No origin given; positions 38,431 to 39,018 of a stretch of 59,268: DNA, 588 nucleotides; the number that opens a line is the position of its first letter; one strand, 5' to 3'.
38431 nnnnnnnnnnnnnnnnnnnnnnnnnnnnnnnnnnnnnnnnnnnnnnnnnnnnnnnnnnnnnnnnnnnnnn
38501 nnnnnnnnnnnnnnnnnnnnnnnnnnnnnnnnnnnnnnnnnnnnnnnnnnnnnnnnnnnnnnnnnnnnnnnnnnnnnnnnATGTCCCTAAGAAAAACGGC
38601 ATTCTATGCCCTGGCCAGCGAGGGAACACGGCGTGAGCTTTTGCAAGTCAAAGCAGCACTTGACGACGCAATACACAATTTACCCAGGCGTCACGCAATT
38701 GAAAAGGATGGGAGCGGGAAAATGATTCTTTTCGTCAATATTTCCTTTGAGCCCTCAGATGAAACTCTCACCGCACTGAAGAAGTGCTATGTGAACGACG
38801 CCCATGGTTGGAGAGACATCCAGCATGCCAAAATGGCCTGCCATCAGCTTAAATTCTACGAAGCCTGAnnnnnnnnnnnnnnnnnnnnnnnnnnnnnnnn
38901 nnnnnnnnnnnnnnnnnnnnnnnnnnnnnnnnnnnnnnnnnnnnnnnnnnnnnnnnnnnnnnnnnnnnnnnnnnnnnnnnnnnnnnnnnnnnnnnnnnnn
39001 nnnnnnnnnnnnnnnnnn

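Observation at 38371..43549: Duplicated divergent module: paralogous GT4 genes each face a small, GC-richer gene with a consensus promoter and its own terminator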

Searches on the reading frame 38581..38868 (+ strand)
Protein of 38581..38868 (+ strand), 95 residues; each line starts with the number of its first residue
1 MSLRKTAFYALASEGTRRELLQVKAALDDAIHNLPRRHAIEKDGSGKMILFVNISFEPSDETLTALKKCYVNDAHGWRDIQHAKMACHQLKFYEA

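Call 13: search_protein_families(library=pfam, max_evalue=1, proteins=[window:38581-38865:+])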
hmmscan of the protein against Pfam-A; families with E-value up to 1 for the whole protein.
window:38581-38865:+ (95 aa): 2 families
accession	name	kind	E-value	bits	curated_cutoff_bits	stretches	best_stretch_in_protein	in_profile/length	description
PF00162.24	PGK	-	0.1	12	27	1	21-83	79-149/379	Phosphoglycerate kinase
PF04110.19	APG12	-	0.11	13.4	22.8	1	41-74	40-74/87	Ubiquitin-like autophagy protein Apg12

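Call 16: find_encoding_contigs(protein=window:38581-38868:+, flank=10000, max_places=10)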
Protein window:38581-38868:+ (95 aa): 3 contigs read that carry it; 2 places shown.
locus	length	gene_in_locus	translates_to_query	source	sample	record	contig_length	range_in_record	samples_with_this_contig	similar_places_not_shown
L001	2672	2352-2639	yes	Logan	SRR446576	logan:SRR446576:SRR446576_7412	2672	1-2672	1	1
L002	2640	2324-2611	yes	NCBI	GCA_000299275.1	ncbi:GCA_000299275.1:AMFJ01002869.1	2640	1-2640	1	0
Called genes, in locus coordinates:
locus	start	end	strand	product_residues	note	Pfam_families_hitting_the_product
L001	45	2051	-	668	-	PF13439:Glyco_transf_4, PF20706:GT4-conflict, PF00534:Glycos_transf_1, PF13524:Glyco_trans_1_2 (weak), PF13692:Glyco_trans_1_4, PF03706:LPG_synthase_TM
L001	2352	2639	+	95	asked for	-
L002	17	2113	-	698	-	PF13439:Glyco_transf_4, PF20706:GT4-conflict, PF00534:Glycos_transf_1, PF13524:Glyco_trans_1_2 (weak), PF13692:Glyco_trans_1_4, PF03706:LPG_synthase_TM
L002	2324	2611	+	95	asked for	-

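Call 18: find_homologous_proteins(query=window:38581-38865:+, max_evalue=0.01)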
Query window:38581-38865:+ (95 aa): 1 proteins with E <= 0.01 among 2 candidates.
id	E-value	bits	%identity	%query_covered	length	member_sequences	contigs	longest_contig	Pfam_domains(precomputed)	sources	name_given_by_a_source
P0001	3.6e-57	208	100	100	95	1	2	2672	-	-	-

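Call 36: predict_structure(protein=window:38581-38865:+)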
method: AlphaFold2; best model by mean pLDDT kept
length: 95 residues; sequences in the alignment: 1
mean_pLDDT: 59.6   pTM: 0.47
mean pLDDT of the five models: 59.6, 56.4, 55.1, 54.9, 49.5
residues with pLDDT >= 90: 0; 70-90: 27; 50-70: 47; < 50: 21
segments of 3 or more residues with pLDDT < 50: 1-7, 82-95
pLDDT, mean of each block of 10 residues (from residue 1): 43 73 77 62 72 68 63 57 36 30
secondary structure, 60 per line:
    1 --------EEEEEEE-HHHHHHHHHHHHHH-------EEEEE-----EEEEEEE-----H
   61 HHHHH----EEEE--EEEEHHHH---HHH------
elements in order: E9-15 H17-30 E38-42 E48-54 H60-65 E70-73 E76-79 H80-83

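Call 41: search_protein_families(library=phrogs, max_evalue=0.1, proteins=[window:38581-38865:+])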
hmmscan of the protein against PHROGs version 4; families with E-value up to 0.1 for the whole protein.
window:38581-38865:+ (95 aa): 0 families

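Call 48: search_protein_representatives(protein=window:38581-38865:+)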
Query: 95 residues. Proteins with E-value up to 0.001 (for the whole library): 3; up to 1e-10: 2; up to 1e-30: 1. The best 3 are listed.
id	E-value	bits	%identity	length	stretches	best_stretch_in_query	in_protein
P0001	1.1e-57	208.0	100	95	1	1-95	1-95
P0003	9.6e-18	80.4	35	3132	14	30-78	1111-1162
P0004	3.1e-04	37.3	39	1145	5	52-83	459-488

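Call 70: find_related_loci(query=window:38581-38865:+, collection=viral_contigs, flank=3000)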
Query window:38581-38865:+ (95 aa) in viral_contigs; peptide patterns used: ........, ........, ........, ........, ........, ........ (x = any residue, [..] = any of these).
23 stretches matched a pattern, but none encodes a relative of the query by tblastn (E <= 1e-3).

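Call 74: search_protein_families(library=padloc, max_evalue=0.1, proteins=[window:38581-38865:+])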
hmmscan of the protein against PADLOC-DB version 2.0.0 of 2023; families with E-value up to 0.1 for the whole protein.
window:38581-38865:+ (95 aa): 0 families

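Call 87: search_solved_structures(query=window:38581-38865:+, max_evalue=1)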
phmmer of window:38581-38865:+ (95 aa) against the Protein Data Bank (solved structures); distinct sequences matched with E-value up to 1: 0.

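Call 88: search_protein_families(library=ncbifam, max_evalue=0.1, proteins=[window:38581-38865:+])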
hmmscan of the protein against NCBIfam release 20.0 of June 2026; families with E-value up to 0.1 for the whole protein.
window:38581-38865:+ (95 aa): 1 family
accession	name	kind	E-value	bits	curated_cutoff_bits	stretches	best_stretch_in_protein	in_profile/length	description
NF035936.1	agg_sub_LPXTH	equivalog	0.045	13.4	100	1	13-55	223-267/281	serine-rich aggregation substance UasX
